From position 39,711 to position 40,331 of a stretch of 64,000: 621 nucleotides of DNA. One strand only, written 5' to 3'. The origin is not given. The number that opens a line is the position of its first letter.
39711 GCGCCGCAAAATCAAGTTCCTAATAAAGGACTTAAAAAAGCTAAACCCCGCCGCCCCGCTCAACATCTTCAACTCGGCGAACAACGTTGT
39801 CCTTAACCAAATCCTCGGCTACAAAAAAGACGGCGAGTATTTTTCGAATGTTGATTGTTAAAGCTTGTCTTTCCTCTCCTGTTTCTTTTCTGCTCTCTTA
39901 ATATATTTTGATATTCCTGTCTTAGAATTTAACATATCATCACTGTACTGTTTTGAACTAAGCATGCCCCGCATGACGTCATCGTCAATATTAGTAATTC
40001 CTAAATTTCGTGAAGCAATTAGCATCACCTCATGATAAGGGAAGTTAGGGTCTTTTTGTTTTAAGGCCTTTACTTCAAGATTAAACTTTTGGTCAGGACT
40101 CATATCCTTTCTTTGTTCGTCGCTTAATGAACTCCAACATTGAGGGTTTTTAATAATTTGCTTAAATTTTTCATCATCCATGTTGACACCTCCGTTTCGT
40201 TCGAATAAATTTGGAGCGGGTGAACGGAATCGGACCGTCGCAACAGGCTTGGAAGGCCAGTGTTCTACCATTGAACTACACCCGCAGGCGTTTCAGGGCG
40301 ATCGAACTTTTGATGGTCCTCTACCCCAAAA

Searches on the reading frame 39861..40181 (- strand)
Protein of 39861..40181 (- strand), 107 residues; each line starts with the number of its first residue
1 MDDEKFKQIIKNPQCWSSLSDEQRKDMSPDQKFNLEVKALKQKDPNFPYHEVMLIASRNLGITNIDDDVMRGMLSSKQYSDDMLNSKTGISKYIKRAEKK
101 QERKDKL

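Call 71: search_protein_families(library=pfam, proteins=[window:39861-40181:-], max_evalue=0.1)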
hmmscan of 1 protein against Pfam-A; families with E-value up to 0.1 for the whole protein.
window:39861-40181:- (107 aa): 1 family
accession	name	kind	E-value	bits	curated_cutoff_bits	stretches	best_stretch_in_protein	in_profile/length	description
PF20185.3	DUF6548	-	0.053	13.8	27.3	1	81-104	15-38/164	Family of unknown function (DUF6548)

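Call 72: search_protein_families(library=phrogs, proteins=[window:39861-40181:-], max_evalue=0.1)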
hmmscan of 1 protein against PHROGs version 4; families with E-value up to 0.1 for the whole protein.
window:39861-40181:- (107 aa): 0 families
